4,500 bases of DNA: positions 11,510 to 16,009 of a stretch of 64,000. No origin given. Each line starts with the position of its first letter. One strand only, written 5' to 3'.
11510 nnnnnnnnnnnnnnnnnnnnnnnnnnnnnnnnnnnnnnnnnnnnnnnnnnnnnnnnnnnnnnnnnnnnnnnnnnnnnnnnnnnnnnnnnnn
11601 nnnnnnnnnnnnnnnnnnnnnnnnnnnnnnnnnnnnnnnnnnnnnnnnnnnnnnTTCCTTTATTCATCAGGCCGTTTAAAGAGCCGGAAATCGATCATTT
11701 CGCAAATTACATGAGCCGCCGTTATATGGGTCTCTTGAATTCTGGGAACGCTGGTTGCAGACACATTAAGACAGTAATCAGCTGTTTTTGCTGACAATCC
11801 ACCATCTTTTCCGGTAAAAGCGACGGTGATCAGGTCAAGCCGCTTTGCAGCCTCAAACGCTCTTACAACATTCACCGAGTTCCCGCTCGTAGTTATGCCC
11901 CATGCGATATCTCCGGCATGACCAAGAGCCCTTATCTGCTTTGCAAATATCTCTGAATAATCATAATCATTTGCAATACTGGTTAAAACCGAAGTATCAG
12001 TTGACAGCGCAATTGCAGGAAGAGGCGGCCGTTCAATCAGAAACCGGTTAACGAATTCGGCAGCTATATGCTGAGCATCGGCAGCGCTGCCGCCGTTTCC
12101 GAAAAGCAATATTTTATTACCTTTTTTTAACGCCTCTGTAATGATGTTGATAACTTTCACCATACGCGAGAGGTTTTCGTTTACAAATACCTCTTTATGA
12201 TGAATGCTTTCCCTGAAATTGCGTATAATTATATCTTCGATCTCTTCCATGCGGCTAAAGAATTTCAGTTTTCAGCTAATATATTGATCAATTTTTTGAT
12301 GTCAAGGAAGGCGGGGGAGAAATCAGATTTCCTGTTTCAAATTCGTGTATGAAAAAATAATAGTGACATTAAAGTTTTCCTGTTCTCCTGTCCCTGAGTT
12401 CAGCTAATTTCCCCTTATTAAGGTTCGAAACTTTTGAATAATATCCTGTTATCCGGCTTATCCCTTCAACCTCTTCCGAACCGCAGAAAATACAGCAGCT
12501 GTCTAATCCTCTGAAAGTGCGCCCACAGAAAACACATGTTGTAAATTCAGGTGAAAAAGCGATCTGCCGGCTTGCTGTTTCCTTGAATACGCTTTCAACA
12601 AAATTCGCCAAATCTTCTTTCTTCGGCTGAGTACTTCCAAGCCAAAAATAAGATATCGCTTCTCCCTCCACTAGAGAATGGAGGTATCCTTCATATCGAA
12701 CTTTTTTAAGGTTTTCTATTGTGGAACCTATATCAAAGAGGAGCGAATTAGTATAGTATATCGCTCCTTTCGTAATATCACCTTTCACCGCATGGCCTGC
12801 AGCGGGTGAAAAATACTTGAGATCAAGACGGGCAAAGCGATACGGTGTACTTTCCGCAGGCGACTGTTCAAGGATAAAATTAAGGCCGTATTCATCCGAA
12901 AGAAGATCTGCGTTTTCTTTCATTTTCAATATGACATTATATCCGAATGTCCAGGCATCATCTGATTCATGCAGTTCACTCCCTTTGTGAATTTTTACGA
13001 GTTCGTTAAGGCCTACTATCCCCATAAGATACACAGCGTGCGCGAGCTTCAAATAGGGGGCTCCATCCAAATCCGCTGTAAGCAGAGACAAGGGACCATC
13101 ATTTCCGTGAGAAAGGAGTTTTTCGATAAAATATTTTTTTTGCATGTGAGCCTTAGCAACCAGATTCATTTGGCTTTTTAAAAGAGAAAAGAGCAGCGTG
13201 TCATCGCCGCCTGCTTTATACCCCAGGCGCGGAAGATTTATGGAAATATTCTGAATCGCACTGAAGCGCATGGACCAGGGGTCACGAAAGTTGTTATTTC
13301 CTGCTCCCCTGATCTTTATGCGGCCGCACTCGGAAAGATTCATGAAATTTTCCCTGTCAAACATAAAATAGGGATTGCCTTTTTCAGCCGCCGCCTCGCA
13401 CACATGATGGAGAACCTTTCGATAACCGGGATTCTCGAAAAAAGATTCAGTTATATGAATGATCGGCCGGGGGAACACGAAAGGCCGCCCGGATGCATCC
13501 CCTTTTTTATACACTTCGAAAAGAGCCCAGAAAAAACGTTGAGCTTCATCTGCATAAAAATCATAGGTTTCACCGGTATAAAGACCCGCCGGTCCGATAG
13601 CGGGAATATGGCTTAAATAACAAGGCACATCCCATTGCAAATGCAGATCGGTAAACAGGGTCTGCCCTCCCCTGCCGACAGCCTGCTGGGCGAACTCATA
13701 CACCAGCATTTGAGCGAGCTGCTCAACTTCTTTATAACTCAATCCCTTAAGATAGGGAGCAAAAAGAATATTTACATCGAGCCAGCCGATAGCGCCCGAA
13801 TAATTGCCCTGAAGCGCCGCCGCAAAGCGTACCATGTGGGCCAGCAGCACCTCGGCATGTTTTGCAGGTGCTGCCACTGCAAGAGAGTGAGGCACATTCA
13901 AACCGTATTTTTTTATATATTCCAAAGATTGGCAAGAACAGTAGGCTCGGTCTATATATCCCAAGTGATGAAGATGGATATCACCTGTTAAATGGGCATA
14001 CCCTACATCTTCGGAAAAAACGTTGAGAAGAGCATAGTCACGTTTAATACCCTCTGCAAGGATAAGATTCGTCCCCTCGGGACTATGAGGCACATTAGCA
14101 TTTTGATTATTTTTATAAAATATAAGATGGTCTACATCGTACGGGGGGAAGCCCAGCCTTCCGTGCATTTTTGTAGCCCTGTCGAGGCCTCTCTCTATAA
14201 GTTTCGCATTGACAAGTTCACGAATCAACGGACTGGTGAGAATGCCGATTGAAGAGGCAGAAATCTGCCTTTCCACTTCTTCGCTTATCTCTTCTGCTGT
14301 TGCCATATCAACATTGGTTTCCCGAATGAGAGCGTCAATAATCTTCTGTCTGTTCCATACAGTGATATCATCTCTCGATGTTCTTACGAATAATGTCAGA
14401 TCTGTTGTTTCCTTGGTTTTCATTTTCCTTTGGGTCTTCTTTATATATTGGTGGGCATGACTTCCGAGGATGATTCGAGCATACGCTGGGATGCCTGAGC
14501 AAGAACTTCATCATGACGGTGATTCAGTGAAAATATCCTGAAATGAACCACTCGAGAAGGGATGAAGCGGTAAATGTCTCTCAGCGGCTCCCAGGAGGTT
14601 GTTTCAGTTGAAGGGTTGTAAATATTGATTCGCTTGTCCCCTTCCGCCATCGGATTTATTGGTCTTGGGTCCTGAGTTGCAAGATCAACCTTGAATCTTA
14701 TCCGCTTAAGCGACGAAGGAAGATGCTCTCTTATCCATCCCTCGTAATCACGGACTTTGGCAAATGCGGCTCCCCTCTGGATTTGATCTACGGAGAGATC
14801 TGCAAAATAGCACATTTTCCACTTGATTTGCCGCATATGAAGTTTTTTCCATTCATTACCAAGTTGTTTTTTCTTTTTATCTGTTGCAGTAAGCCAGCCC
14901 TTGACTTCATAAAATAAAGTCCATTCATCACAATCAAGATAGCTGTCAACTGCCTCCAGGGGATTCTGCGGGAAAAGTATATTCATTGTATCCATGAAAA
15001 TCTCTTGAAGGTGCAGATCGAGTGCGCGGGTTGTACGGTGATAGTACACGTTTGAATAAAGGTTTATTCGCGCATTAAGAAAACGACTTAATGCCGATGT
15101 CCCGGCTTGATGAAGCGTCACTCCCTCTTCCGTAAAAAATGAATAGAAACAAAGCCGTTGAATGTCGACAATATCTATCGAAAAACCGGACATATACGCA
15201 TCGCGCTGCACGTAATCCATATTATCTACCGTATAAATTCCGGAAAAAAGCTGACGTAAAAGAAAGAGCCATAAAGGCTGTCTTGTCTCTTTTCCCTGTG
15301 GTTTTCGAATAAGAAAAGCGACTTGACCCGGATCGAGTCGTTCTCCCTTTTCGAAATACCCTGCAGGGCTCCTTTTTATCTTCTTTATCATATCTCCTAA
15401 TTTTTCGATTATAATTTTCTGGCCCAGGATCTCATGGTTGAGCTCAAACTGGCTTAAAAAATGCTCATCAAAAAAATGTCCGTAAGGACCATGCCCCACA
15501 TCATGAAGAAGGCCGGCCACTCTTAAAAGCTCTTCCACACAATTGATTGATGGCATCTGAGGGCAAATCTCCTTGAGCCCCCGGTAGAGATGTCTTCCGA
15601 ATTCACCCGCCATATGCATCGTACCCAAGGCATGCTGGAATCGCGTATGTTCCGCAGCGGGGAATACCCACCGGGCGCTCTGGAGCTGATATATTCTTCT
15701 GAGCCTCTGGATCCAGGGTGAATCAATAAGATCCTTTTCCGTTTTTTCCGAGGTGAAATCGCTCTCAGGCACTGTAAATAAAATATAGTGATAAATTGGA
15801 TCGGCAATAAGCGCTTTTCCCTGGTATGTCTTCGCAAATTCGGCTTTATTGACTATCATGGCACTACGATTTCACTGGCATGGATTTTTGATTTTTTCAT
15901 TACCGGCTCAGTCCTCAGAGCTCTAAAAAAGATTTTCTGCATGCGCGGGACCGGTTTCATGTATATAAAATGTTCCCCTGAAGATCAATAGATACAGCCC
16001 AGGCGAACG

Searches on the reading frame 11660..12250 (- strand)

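Call 47: search_protein_families(library=pfam, proteins=[window:11660-12250:-], max_evalue=0.00001)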
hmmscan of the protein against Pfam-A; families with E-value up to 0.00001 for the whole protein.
window:11660-12250:- (196 aa): 1 family
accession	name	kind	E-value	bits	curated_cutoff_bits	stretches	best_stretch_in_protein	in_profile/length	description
PF13580.11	SIS_2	-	2.5e-28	99.3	27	1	19-147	10-138/138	SIS domain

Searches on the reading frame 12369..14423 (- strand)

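Call 48: search_protein_families(library=pfam, proteins=[window:12369-14423:-], max_evalue=0.00001)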
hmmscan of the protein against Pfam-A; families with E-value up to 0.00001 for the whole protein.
window:12369-14423:- (684 aa): 1 family
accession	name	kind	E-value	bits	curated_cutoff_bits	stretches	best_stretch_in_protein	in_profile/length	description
PF13597.11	NRDD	-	2.4e-129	433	26.2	1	108-680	2-560/562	Anaerobic ribonucleoside-triphosphate reductase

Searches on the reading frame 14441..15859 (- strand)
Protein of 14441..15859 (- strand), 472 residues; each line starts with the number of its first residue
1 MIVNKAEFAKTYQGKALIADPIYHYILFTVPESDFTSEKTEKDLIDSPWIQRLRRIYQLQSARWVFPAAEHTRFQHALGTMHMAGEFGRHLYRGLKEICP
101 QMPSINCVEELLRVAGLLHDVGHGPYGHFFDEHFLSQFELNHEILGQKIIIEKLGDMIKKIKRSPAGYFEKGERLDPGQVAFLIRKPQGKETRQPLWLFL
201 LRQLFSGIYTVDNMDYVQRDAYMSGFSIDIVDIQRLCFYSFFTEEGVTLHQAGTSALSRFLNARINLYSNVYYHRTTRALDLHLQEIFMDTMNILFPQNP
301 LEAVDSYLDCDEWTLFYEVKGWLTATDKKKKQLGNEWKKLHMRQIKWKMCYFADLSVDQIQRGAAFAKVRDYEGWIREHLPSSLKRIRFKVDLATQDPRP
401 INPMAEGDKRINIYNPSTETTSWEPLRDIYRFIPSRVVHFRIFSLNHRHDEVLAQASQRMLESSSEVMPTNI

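Call 48: search_protein_families(library=pfam, proteins=[window:14441-15859:-], max_evalue=0.00001)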
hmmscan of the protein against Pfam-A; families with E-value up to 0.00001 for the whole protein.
window:14441-15859:- (472 aa): 1 family
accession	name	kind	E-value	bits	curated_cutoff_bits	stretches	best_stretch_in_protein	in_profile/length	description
PF01966.28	HD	-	2.2e-10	41.3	22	1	73-157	1-73/116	HD domain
